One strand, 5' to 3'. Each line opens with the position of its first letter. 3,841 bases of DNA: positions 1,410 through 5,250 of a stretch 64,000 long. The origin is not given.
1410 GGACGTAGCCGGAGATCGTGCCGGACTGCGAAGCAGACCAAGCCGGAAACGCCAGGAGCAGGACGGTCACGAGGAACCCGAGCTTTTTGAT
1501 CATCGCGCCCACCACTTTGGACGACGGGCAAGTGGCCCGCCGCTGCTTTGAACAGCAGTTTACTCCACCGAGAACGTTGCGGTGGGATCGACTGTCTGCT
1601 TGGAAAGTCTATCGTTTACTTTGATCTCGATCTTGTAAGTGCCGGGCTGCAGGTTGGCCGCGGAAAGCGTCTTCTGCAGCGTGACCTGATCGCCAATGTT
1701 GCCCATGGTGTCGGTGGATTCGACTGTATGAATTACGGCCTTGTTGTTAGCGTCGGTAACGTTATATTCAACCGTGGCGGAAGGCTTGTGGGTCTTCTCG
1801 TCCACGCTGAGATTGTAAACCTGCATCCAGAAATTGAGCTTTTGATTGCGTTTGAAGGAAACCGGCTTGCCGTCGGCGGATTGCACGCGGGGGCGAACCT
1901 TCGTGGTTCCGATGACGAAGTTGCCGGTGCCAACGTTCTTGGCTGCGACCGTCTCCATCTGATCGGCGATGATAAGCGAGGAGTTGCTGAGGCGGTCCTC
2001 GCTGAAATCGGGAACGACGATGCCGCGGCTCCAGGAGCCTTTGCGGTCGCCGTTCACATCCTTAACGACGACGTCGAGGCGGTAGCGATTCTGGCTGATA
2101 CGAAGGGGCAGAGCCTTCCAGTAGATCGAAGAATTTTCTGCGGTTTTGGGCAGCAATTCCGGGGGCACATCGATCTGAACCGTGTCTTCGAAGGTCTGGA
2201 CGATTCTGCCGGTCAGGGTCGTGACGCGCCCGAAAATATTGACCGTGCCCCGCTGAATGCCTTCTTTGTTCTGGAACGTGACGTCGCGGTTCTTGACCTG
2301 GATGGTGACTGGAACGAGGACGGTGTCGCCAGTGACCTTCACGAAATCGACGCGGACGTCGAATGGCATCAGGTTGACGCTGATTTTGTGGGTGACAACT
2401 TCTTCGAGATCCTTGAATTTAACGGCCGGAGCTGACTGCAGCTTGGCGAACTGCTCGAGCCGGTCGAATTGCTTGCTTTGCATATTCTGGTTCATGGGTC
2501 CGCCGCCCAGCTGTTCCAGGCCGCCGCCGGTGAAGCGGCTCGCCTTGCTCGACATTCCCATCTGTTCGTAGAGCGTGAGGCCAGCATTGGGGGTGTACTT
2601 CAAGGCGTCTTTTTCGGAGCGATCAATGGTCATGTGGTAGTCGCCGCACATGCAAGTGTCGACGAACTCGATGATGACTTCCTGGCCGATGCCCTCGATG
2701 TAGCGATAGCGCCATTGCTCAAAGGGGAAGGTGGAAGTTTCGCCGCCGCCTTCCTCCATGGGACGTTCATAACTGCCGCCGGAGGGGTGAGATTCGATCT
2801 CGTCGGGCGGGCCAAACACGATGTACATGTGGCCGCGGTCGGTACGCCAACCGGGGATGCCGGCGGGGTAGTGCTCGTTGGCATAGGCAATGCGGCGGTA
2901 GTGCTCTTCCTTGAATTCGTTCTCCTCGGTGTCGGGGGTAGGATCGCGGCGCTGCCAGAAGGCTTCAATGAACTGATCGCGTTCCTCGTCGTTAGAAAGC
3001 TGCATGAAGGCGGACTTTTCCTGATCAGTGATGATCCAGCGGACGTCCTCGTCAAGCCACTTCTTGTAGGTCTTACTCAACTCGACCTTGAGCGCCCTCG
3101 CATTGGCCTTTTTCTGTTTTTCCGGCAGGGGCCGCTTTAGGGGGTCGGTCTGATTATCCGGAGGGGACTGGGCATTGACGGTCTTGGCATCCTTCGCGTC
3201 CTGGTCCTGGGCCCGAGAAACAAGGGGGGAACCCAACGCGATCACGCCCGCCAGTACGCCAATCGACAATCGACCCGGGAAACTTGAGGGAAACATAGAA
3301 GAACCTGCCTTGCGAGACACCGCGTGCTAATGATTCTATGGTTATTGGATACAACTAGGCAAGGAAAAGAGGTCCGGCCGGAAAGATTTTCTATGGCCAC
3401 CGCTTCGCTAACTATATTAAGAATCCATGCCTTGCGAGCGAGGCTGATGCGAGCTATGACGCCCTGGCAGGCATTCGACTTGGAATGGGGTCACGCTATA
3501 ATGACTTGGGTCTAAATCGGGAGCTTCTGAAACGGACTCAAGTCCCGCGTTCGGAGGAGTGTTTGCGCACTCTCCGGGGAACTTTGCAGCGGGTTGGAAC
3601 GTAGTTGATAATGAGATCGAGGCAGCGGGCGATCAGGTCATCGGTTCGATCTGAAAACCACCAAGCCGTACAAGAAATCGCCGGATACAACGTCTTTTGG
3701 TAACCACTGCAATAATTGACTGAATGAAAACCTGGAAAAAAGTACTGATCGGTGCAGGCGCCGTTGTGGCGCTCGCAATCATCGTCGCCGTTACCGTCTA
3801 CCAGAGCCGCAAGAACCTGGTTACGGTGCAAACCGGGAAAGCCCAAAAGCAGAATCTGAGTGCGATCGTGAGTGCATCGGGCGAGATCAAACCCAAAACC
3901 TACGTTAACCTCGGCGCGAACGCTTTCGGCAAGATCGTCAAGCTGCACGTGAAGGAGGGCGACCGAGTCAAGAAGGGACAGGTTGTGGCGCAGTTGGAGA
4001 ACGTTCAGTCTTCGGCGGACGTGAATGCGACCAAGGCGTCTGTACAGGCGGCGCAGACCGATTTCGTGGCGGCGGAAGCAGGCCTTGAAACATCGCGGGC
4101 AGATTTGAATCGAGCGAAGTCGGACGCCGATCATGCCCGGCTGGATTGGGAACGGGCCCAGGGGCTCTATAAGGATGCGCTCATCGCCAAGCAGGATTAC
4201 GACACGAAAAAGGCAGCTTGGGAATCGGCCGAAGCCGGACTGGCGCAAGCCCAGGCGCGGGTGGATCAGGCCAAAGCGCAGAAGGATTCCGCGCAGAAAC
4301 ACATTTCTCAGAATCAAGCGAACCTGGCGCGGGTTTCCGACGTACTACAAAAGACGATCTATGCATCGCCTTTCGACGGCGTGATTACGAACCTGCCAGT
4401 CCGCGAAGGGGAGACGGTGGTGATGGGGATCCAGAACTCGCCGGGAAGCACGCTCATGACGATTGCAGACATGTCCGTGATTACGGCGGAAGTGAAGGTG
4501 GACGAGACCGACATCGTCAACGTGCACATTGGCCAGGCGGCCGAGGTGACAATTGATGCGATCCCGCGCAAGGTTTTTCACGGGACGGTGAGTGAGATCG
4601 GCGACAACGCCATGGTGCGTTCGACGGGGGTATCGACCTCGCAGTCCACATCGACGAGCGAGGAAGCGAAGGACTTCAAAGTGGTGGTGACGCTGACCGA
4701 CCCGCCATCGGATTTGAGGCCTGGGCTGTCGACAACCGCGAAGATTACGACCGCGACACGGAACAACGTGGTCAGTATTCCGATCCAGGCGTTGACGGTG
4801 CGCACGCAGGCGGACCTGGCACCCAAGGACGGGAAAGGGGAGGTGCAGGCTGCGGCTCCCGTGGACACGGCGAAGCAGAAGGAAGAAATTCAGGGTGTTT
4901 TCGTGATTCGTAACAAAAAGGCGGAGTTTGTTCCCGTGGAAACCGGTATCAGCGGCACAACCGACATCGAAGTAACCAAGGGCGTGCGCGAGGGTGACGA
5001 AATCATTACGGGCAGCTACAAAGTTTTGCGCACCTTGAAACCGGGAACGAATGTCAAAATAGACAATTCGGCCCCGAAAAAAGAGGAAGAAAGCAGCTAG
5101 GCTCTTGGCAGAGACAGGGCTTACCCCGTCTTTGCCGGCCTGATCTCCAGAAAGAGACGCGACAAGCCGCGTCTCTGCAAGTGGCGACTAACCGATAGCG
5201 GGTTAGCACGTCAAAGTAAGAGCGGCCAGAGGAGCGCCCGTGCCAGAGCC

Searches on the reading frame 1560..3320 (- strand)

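Call 94: search_protein_families(library=pfam, proteins=[window:1560-3320:-], max_evalue=0.0001)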
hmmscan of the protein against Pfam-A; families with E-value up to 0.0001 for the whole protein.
window:1560-3320:- (586 aa): 1 family
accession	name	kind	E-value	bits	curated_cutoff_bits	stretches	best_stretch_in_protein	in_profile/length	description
PF20094.4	GWxTD_dom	-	2.7e-14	53.7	26.9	1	89-179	33-119/172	GWxTD domain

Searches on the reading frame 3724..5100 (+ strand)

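Call 94: search_protein_families(library=pfam, proteins=[window:3724-5100:+], max_evalue=0.0001)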
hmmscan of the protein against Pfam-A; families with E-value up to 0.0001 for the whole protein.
window:3724-5100:+ (458 aa): 4 families
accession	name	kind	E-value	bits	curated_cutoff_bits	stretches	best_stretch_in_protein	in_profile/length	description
PF16576.10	HlyD_D23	-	5e-19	68.9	30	1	51-295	8-187/214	Barrel-sandwich domain of CusB or HlyD membrane-fusion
PF13437.12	HlyD_3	-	5.9e-12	46.7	22.2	1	215-334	4-106/106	HlyD family secretion protein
PF13533.13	Biotin_lipoyl_2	-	4.8e-10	39.4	29.8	1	69-92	9-32/32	Biotin-lipoyl like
PF00364.28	Biotin_lipoyl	-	3.6e-07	30.3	22.1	0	68-104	8-49/73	Biotin-requiring enzyme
